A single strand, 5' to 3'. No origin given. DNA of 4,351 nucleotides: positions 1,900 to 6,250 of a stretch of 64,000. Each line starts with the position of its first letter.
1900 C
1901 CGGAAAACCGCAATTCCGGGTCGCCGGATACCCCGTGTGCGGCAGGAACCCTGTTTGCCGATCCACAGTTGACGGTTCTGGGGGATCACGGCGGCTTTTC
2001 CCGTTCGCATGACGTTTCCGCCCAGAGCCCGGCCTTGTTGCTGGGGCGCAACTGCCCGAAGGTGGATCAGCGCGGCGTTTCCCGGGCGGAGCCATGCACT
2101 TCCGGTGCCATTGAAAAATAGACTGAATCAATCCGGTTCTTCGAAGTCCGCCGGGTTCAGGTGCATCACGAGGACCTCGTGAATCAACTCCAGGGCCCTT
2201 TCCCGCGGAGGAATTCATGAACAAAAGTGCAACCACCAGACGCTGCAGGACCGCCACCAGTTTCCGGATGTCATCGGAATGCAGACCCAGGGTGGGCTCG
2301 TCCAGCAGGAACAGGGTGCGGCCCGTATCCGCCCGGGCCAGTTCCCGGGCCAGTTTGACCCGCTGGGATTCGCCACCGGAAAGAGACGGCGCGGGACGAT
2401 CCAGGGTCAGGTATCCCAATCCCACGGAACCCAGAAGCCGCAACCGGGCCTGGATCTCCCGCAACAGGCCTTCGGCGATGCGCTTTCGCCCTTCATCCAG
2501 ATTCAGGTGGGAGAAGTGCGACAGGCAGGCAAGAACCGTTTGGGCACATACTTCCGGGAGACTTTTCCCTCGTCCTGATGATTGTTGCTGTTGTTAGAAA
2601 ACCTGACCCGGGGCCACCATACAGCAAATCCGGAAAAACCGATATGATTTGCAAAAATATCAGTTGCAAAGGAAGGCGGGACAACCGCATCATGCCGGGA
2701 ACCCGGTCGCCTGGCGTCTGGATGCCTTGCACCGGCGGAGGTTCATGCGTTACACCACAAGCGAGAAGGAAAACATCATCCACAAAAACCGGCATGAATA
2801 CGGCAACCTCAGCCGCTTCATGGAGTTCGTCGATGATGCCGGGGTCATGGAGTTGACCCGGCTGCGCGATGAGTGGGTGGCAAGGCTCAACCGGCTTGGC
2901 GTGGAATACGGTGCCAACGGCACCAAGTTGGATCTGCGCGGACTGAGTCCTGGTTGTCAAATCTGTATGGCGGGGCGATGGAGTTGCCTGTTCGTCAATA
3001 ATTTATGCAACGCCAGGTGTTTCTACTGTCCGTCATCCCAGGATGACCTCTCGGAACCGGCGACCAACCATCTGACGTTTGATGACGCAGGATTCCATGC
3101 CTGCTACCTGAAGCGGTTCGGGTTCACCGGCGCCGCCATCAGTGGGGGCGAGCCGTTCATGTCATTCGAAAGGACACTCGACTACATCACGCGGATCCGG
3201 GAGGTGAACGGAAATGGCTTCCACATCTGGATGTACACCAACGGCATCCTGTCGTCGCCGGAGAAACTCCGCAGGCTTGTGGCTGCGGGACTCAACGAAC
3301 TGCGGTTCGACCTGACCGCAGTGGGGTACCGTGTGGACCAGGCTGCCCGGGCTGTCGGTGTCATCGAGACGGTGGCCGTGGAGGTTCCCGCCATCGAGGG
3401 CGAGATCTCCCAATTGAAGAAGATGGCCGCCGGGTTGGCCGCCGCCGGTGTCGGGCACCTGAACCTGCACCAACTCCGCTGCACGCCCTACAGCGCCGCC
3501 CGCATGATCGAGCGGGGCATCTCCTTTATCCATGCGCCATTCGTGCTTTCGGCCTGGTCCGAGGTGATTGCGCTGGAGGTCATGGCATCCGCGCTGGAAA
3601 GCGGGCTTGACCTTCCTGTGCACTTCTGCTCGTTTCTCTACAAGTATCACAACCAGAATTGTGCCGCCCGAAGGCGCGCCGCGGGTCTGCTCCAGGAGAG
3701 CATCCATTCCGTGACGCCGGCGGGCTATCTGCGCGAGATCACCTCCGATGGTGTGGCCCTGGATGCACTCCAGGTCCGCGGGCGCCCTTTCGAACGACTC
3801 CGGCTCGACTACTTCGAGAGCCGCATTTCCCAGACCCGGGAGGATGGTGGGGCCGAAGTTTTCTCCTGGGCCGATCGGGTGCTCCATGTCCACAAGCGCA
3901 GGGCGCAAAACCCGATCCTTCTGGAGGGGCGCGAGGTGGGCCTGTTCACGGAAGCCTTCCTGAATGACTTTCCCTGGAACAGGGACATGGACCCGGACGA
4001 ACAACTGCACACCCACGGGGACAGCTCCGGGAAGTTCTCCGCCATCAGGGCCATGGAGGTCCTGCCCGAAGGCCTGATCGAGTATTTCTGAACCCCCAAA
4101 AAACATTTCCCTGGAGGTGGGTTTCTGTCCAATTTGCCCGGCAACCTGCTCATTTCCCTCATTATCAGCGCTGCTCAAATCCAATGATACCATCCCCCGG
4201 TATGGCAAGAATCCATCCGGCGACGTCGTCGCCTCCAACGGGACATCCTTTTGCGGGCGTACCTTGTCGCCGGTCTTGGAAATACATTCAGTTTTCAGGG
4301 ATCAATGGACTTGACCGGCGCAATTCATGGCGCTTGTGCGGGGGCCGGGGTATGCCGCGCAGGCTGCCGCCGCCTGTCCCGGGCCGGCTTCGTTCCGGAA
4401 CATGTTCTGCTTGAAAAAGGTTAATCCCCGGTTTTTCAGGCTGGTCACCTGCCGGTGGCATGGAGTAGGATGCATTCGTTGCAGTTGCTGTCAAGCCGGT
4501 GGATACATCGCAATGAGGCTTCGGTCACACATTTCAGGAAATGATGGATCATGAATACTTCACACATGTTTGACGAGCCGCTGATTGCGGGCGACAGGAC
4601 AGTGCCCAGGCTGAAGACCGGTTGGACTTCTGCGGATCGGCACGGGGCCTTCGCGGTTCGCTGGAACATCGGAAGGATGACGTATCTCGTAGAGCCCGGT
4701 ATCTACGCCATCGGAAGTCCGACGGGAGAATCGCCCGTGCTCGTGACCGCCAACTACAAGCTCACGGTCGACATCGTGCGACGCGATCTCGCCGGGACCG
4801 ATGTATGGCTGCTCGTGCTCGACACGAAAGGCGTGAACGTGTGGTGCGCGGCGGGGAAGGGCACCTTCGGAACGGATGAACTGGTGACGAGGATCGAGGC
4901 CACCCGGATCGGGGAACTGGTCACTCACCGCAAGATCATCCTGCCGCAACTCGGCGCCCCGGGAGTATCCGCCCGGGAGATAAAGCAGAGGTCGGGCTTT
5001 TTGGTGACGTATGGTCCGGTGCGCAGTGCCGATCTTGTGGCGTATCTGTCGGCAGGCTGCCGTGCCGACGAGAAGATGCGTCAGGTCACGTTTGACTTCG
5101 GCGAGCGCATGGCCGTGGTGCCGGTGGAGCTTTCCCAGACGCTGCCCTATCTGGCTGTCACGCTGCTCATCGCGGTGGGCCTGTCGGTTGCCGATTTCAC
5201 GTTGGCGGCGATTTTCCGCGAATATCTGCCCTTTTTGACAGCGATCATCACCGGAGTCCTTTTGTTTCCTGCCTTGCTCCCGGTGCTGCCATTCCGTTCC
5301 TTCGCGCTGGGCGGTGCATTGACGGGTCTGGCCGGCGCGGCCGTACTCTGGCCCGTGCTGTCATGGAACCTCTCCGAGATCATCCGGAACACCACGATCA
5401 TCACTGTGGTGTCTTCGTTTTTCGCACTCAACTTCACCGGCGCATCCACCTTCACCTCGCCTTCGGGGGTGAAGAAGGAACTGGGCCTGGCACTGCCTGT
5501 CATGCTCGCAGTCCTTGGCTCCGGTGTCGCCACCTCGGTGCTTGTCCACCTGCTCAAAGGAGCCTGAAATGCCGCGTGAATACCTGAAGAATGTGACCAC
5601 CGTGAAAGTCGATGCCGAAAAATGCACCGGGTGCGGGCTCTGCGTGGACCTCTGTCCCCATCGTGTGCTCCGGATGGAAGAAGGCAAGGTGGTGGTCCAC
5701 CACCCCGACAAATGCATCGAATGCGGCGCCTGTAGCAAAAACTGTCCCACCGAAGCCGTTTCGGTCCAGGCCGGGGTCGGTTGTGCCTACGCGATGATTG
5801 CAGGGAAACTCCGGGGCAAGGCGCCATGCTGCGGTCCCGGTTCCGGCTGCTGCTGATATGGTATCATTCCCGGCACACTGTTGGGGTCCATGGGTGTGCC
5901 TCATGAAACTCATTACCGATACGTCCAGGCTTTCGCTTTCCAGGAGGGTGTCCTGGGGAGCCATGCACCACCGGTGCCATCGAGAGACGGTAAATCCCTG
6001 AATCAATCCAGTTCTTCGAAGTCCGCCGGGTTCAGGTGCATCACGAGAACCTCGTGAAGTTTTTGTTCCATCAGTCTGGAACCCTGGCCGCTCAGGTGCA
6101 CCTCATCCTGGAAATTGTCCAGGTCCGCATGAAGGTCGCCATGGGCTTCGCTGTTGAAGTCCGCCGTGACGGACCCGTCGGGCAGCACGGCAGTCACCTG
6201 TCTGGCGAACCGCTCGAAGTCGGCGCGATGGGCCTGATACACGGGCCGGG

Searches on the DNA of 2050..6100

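Call 48: search_rna_families(source=window, start=2050, end=6100, threshold=evalue, max_evalue=1)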
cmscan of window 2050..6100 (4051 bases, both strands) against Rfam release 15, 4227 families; matches with E-value up to 1: 0.
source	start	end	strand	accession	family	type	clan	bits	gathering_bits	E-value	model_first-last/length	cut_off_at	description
